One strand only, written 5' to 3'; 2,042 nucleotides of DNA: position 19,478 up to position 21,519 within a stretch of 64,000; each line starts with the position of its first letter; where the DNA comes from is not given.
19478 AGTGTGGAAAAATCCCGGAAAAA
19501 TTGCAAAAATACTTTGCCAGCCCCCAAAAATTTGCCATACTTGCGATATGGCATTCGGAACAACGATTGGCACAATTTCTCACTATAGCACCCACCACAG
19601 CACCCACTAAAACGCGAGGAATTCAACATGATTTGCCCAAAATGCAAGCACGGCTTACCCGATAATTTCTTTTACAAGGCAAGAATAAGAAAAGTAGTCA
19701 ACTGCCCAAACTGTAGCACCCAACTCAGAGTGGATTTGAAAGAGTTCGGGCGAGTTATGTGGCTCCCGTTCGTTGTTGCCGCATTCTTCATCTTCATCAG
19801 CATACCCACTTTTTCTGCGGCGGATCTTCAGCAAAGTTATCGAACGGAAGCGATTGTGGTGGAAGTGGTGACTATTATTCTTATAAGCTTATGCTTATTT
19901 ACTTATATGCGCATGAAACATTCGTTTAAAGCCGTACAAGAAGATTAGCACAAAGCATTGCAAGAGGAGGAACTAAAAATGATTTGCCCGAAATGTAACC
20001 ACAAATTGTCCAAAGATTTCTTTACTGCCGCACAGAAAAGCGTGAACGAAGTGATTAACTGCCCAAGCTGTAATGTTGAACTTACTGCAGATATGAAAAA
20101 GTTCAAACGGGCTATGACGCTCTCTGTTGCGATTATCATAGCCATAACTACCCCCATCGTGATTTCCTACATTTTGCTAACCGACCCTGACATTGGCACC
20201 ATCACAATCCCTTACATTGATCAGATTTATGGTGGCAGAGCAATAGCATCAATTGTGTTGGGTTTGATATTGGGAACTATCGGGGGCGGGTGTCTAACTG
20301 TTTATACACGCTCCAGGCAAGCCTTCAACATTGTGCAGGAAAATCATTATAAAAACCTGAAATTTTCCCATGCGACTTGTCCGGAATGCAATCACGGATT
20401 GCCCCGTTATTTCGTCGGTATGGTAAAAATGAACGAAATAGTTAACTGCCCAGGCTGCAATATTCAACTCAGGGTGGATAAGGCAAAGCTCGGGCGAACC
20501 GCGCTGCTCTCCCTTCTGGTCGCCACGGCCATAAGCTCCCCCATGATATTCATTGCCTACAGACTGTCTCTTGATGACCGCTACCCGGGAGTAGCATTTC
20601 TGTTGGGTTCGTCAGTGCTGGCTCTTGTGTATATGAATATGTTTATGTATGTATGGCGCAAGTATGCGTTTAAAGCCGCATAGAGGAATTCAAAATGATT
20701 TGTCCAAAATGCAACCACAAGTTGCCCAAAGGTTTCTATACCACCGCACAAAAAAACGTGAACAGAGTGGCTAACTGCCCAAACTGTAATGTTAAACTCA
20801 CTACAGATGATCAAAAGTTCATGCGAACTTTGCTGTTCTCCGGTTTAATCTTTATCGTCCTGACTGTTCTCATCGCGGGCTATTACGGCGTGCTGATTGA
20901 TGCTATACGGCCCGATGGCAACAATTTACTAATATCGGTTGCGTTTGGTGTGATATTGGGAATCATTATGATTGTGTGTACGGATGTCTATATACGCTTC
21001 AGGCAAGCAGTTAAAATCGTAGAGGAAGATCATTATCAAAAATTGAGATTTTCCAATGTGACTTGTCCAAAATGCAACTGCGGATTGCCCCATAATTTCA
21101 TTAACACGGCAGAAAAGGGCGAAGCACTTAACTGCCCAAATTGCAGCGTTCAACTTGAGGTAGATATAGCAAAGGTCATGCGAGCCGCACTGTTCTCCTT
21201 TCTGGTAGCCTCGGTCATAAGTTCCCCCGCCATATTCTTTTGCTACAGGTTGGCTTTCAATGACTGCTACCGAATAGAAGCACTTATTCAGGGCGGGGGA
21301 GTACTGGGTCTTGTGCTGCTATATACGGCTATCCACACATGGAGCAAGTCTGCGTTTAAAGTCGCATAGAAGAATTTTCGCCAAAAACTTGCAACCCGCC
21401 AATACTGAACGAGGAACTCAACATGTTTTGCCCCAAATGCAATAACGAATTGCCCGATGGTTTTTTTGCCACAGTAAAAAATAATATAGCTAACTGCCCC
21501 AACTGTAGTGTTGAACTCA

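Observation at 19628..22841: Tandem array of eight zinc-ribbon/2-TM modules in five ORFs, ordered b, a-b, a-b, a-b, b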

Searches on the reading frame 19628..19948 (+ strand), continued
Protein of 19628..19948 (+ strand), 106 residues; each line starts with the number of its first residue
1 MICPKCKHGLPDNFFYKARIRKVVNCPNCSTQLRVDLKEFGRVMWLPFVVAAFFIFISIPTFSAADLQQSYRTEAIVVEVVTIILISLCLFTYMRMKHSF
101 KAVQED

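Call 89: search_protein_families(library=pfam, proteins=[L022:1103-3280:+, L024:4765-5490:+, L008:194-763:+, L025:3-374:+], max_evalue=0.001)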
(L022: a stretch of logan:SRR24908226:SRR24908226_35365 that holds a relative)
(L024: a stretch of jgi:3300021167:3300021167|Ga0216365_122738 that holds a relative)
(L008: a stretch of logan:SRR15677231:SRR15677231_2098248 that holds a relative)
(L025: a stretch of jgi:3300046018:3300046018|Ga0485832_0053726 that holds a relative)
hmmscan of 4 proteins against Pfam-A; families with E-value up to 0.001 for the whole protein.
L022:1103-3280:+ (726 aa): 3 families
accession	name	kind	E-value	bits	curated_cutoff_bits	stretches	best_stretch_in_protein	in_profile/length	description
PF00271.37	Helicase_C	-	5.5e-14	52.8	23.5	1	217-333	11-109/110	Helicase conserved C-terminal domain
PF07717.22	OB_NTP_bind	-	1.7e-08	35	29.5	1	549-600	1-53/83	Oligonucleotide/oligosaccharide-binding (OB)-fold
PF00270.35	DEAD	-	1.6e-07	31.7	26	1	22-170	5-160/167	DEAD/DEAH box helicase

L024:4765-5490:+ (242 aa): 1 family
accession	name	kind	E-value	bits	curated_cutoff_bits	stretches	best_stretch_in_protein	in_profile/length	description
PF23499.1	YnfU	-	0.0003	21.1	27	0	3-32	18-47/49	YnfU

L008:194-763:+ (190 aa): 0 families

L025:3-374:+ (123 aa): 1 family
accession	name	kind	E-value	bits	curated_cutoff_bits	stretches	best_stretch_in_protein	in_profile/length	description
PF12850.12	Metallophos_2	-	1.8e-22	80.5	27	1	2-107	34-149/154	Calcineurin-like phosphoesterase superfamily domain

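Call 92: search_protein_families(library=padloc, proteins=[window:19628-19948:+], max_evalue=0.01)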
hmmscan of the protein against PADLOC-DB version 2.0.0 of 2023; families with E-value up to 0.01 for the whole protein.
window:19628-19948:+ (106 aa): 0 families

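Call 93: search_protein_families(library=phrogs, proteins=[window:19628-19948:+], max_evalue=0.01)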
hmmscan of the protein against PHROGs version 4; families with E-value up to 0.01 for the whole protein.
window:19628-19948:+ (106 aa): 0 families

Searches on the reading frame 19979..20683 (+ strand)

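Call 3: search_protein_families(library=ncbifam, proteins=[window:19979-20683:+], max_evalue=1)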
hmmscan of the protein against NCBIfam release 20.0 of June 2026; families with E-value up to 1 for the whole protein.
window:19979-20683:+ (234 aa): 15 families
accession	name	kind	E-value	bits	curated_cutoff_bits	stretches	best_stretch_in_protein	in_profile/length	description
TIGR04104.1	cxxc_20_cxxc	subfamily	2.5e-09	37.4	45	2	2-62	2-62/93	TIGR04104 family putative zinc finger protein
NF011302.0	PRK14714.1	equivalog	0.00061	17.4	1791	2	98-170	647-721/1350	DNA-directed DNA polymerase II large subunit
NF001754.0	PRK00481.1-4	equivalog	0.0066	15.6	252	1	130-173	126-166/244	NAD-dependent protein deacylase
NF041259.1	mono_DmmA_fam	domain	0.034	14.5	60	0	147-167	63-83/101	dimethylamine monooxygenase subunit DmmA family protein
NF047912.1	ECs_2282_CxxC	subfamily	0.034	14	37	1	2-38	4-40/60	ECs_2282 family putative zinc-binding protein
NF041205.1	VdcD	equivalog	0.066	13.1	30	1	3-32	1-30/70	non-oxidative hydroxyarylic acid decarboxylases subunit D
NF008806.0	PRK11827.1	equivalog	0.078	13.1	126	0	23-35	6-18/60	protein YcaR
NF041070.1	carrier_LysW_Arch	domain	0.11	12.5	75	0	151-176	20-45/57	alpha-aminoadipate/glutamate carrier protein LysW/ArgW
NF038384.1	zinc_YnfU_fam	subfamily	0.14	11.8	36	1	131-161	16-45/52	YnfU family zinc-binding protein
TIGR02605.1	CxxC_CxxC_SSSS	subfamily_domain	0.16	12.1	31.3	0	131-141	26-37/52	FmdB family zinc ribbon protein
NF041202.1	StoA_CxxC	exception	0.17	11.7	210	0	3-70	64-133/163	endospore biogenesis thiol-disulfide oxidoreductase StoA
NF041912.1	HVO_0758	equivalog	0.32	11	70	0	2-34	22-51/55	HVO_0758 family zinc finger protein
NF040826.1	lxa_BCAM0308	equivalog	0.5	10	100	0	105-152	29-70/153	BCAM0308 family protein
NF041909.1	HVO_2753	equivalog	0.73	9.8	80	0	130-162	25-56/59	HVO_2753 family zinc finger protein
TIGR02098.1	MJ0042_CXXC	domain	0.85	9.4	20.9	1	155-172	3-20/38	MJ0042-type zinc finger domain-containing protein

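Call 4: search_protein_families(library=pfam, proteins=[window:19979-20683:+], max_evalue=1)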
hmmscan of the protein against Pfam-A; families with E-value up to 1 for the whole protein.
window:19979-20683:+ (234 aa): 32 families (the best 25 are shown)
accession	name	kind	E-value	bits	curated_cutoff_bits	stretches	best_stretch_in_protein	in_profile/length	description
PF23548.1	Zn_ribbon_FGT1_2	-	2e-05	24.5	27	1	27-38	22-33/35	FORGETTER1 second zinc ribbon domain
PF07282.18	Cas12f1-like_TNB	-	0.00015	22.3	26.3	2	2-39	30-54/60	Cas12f1-like, TNB domain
PF10601.15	zf-LITAF-like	-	0.0003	21.3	23.8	1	25-61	5-41/70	LITAF-like zinc ribbon domain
PF07191.17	Zn_ribbon_6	-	0.0017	18.8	25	1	2-36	2-40/67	Double zinc ribbon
PF12773.13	DZR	-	0.005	17.4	27.3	1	2-38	14-37/45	Double zinc ribbon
PF02591.20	Zn_ribbon_9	-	0.0081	16.7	29.1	1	6-32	5-30/33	C4-type zinc ribbon domain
PF10571.15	UPF0547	-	0.0085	16.6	29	0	27-41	2-16/26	Uncharacterised protein family UPF0547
PF13717.11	Zn_ribbon_4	-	0.0097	16.3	30.3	0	154-174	2-22/36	zinc-ribbon domain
PF23451.1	Zn_ribbon_PaaD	-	0.012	15.6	27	0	18-42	7-31/53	PaaD zinc beta ribbon domain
PF21344.3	Zn_ribbon_LysW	-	0.013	15.6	27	1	132-166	1-33/46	Alpha-aminoadipate carrier protein LysW-like, globular domain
PF22191.2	IBR_1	-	0.027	14.8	27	0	128-139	18-29/47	IBR domain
PF25214.1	HVO_B0008_N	-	0.032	14.5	27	0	25-37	1-13/38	HVO_B0008 N-terminal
PF24441.1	DUF7560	-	0.033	14.4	27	0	155-169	6-20/44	Family of unknown function (DUF7560)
PF25206.1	DUF7836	-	0.038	14.3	26.7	0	133-166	9-42/59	Domain of unknown function (DUF7836)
PF24854.1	DUF7728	-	0.039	14.6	27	0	155-167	8-20/155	Domain of unknown function (DUF7728)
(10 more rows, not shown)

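Call 92: search_protein_families(library=padloc, proteins=[window:19979-20683:+], max_evalue=0.01)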
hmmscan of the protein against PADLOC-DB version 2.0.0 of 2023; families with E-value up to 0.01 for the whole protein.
window:19979-20683:+ (234 aa): 0 families

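Call 93: search_protein_families(library=phrogs, proteins=[window:19979-20683:+], max_evalue=0.01)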
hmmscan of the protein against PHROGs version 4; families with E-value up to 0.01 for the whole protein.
window:19979-20683:+ (234 aa): 6 families
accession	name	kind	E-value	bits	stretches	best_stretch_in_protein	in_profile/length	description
phrog_4875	-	unknown function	3.2e-05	25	0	3-39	15-44/77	-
phrog_17221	-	unknown function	3.4e-05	24.8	0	124-139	7-22/51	-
phrog_6422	-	moron, auxiliary metabolic gene and host takeover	0.00019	22.8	0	130-167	6-43/120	Lar-like restriction alleviation protein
phrog_8828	-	DNA, RNA and nucleotide metabolism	0.002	19.1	0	3-41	33-71/205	HNH endonuclease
phrog_4852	-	unknown function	0.0033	18.1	0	2-53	15-57/194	-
phrog_1076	-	transcription regulation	0.0063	16.9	0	2-39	97-127/339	FmdB-like transcriptional regulator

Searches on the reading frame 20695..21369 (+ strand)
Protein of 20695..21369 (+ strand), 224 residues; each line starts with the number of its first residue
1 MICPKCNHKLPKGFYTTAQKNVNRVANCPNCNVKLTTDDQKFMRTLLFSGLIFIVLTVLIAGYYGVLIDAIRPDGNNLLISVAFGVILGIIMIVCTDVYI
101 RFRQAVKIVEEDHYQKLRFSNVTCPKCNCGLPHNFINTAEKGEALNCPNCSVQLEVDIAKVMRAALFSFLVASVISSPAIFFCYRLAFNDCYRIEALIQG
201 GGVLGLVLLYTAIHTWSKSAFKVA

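Call 3: search_protein_families(library=ncbifam, proteins=[window:20695-21369:+], max_evalue=1)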
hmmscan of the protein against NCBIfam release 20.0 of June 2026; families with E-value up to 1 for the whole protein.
window:20695-21369:+ (224 aa): 9 families
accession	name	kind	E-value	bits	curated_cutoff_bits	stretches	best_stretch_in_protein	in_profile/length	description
TIGR04104.1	cxxc_20_cxxc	subfamily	1.1e-06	28.9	45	1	2-103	2-91/93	TIGR04104 family putative zinc finger protein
NF038384.1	zinc_YnfU_fam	subfamily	0.00055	19.4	36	1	119-152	14-46/52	YnfU family zinc-binding protein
NF041259.1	mono_DmmA_fam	domain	0.00086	19.6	60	1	120-157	50-83/101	dimethylamine monooxygenase subunit DmmA family protein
NF041070.1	carrier_LysW_Arch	domain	0.023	14.7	75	1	123-159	4-38/57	alpha-aminoadipate/glutamate carrier protein LysW/ArgW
NF037976.1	gtrA_1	subfamily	0.028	14.5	50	1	170-212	74-116/126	GtrA family protein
NF011482.0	PRK14892.1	equivalog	0.051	13.5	109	1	122-163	22-61/101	putative transcription elongation factor Elf1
NF011302.0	PRK14714.1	equivalog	0.072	10.5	1791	0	2-41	682-721/1350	DNA-directed DNA polymerase II large subunit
NF041067.1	DpdJ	equivalog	0.22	9.1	800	1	112-163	269-322/1482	protein DpdJ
NF041560.1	T6SS_Burk_ExIF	subfamily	0.29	10.8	90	1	20-121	106-206/234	putative type VI secretion system effector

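Call 4: search_protein_families(library=pfam, proteins=[window:20695-21369:+], max_evalue=1)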
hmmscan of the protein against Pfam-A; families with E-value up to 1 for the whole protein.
window:20695-21369:+ (224 aa): 27 families (the best 25 are shown)
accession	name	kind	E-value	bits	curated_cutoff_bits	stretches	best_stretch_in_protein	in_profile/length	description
PF23548.1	Zn_ribbon_FGT1_2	-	0.0007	19.6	27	1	146-157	22-33/35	FORGETTER1 second zinc ribbon domain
PF07282.18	Cas12f1-like_TNB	-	0.00072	20.1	26.3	2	118-158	25-54/60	Cas12f1-like, TNB domain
PF04657.19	DMT_YdcZ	-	0.0018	19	24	1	152-217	21-88/140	Putative inner membrane exporter, YdcZ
PF23499.1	YnfU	-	0.0068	16.7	27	1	121-152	16-46/49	YnfU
PF21344.3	Zn_ribbon_LysW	-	0.018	15.1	27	1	122-156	1-33/46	Alpha-aminoadipate carrier protein LysW-like, globular domain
PF02591.20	Zn_ribbon_9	-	0.019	15.5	29.1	1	6-32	5-30/33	C4-type zinc ribbon domain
PF23903.1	Phage_zn_bind_2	-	0.019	15.3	27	1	95-130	9-40/44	Phage zinc binding domain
PF23451.1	Zn_ribbon_PaaD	-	0.019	15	27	1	17-42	6-31/53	PaaD zinc beta ribbon domain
PF08274.17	Zn_Ribbon_YjdM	-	0.036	14.5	30.8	0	124-153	5-28/30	PhnA Zinc-Ribbon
PF07191.17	Zn_ribbon_6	-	0.041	14.3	25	1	2-36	2-40/67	Double zinc ribbon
PF20120.5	DUF6510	-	0.046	14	26.4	0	3-35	29-61/86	Family of unknown function (DUF6510)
PF15913.10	Furin-like_2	-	0.057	14.1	28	1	5-33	34-64/102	Furin-like repeat, cysteine-rich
PF07301.16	DUF1453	-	0.068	13.6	24.6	1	55-106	34-84/145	CcdC protein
PF24441.1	DUF7560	-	0.089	13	27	1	146-167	7-26/44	Family of unknown function (DUF7560)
PF06570.16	DUF1129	-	0.14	12.2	29.1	1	12-101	49-137/207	Protein of unknown function (DUF1129)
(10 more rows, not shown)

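Call 13: find_encoding_contigs(protein=window:20695-21369:+, flank=10000, max_places=6)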
Protein window:20695-21369:+ (224 aa): 2 contigs read that carry it; 2 places shown.
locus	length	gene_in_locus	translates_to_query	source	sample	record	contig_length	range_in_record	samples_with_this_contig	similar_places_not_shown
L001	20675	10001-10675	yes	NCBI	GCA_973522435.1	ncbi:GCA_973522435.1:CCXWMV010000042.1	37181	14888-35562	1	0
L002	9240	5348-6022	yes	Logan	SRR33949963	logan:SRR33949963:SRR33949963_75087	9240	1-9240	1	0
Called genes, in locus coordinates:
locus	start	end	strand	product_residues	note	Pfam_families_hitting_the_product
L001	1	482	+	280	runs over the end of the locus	PF13428:TPR_14 (faint)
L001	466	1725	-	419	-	PF07498:Rho_N, PF07497:Rho_RNA_bind, PF00006:ATP-synt_ab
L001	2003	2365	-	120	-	PF00085:Thioredoxin, PF14595:Thioredoxin_9 (weak), PF13098:Thioredoxin_2, PF13905:Thioredoxin_8 (faint)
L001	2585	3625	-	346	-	PF00490:ALAD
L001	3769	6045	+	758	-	PF01262:AlaDh_PNT_C (faint), PF09335:VTT_dom, PF01134:GIDA (weak), PF01266:DAO (faint), PF03486:HI0933_like (faint), PF07992:Pyr_redox_2, PF00070:Pyr_redox, PF02852:Pyr_redox_dim, +2 more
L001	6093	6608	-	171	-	PF02600:DsbB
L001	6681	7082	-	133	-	PF01479:S4, PF28601:HSP15_C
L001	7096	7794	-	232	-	PF00702:Hydrolase, PF12710:HAD (faint), PF13419:HAD_2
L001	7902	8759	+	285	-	PF00459:Inositol_P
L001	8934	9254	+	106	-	-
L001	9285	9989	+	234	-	PF23548:Zn_ribbon_FGT1_2 (faint)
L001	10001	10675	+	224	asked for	-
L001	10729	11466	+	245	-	PF02591:Zn_ribbon_9 (faint), PF12773:DZR (faint), PF13240:Zn_Ribbon_1 (faint), PF24460:DUF7575 (faint)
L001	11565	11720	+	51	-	-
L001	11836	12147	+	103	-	-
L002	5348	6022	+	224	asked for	-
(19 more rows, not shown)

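Call 14: find_homologous_proteins(query=window:20695-21369:+, max_evalue=0.01)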
Query window:20695-21369:+ (224 aa): 1 proteins with E <= 0.01 among 646 candidates.
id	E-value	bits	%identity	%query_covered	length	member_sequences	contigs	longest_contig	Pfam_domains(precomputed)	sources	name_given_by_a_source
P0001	4.6e-146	502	99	100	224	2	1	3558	-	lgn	-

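Call 58: predict_structure(alignment_id=A5)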
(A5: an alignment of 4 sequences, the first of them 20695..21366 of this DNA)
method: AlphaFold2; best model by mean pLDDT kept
length: 224 residues; sequences in the alignment: 4
mean_pLDDT: 63.3   pTM: 0.38
mean pLDDT of the five models: 63.3, 62.6, 61.7, 60.0, 59.4
residues with pLDDT >= 90: 0; 70-90: 38; 50-70: 165; < 50: 21
segments of 3 or more residues with pLDDT < 50: 21-23, 102-119
pLDDT, mean of each block of 10 residues (from residue 1): 59 58 58 60 61 70 67 66 71 61 46 42 67 65 72 74 67 67 66 66 69 59 65
secondary structure, 60 per line:
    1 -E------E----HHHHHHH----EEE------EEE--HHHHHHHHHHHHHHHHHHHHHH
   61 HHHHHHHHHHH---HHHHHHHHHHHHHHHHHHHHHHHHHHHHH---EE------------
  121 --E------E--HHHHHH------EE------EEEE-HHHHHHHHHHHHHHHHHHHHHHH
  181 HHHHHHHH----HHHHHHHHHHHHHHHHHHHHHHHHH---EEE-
elements in order: H14-20 E25-27 E34-36 H39-71 H75-103 H133-138 E153-156 H158-188 H193-217 E221-223

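Call 92: search_protein_families(library=padloc, proteins=[window:20695-21369:+], max_evalue=0.01)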
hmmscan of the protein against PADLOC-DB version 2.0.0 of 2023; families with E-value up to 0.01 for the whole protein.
window:20695-21369:+ (224 aa): 0 families

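Call 93: search_protein_families(library=phrogs, proteins=[window:20695-21369:+], max_evalue=0.01)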
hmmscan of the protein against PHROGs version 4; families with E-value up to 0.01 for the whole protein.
window:20695-21369:+ (224 aa): 2 families
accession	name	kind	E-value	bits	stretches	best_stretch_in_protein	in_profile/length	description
phrog_22543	-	unknown function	0.00053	21.4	0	110-155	54-98/105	-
phrog_1076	-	transcription regulation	0.005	17.2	0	111-153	84-126/339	FmdB-like transcriptional regulator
